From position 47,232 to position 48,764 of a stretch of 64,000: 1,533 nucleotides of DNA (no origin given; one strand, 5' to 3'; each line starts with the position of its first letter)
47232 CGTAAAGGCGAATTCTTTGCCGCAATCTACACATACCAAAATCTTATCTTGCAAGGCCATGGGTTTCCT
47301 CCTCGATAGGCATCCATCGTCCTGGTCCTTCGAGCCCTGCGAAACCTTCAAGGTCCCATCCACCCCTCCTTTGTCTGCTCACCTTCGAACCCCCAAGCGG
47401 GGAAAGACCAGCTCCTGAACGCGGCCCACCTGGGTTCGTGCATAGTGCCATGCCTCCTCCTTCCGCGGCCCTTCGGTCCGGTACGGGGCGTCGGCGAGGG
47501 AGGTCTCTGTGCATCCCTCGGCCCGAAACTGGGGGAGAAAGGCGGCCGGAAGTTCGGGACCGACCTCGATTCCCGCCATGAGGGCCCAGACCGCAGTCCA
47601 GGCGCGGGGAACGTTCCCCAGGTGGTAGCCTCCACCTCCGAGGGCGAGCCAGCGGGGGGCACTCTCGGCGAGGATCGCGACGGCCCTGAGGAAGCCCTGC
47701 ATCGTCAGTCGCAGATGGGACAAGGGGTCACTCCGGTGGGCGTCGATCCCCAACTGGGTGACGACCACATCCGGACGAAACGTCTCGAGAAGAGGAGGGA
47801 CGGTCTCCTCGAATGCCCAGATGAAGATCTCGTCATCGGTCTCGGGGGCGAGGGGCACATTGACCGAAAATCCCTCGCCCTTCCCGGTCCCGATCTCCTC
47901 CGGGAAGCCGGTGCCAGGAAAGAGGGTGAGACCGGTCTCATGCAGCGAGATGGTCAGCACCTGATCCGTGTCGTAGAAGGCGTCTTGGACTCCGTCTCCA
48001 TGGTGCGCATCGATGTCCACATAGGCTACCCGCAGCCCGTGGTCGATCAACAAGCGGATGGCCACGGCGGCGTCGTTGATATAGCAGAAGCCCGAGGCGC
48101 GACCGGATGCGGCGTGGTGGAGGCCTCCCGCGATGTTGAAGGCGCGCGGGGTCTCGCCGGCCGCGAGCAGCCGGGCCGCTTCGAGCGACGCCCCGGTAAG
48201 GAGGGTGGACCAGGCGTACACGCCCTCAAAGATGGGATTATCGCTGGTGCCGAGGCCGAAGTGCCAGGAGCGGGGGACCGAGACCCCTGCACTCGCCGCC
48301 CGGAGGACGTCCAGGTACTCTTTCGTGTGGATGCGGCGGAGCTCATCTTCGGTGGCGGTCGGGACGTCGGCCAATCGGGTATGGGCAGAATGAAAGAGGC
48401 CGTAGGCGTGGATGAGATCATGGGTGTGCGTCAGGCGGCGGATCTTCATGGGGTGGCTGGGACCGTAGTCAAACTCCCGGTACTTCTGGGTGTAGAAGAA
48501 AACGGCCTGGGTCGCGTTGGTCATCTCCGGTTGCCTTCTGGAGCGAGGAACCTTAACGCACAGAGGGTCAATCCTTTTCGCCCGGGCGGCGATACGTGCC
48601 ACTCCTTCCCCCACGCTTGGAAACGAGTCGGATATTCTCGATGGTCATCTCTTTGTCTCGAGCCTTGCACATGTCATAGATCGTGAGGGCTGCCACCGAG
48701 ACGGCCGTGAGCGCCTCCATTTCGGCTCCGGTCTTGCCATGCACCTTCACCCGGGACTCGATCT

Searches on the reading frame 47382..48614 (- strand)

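Call 84: search_protein_families(library=ncbifam, proteins=[window:47382-48614:-], max_evalue=0.00001)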
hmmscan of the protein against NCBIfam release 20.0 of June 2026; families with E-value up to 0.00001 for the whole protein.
window:47382-48614:- (411 aa): 0 families

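Call 85: search_protein_families(library=pfam, proteins=[window:47382-48614:-], max_evalue=0.01)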
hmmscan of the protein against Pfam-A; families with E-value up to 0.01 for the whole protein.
window:47382-48614:- (411 aa): 1 family
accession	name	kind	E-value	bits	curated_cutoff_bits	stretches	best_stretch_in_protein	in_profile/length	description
PF00850.24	Hist_deacetyl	-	2e-89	300.3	27.9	1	54-345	1-297/298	Histone deacetylase domain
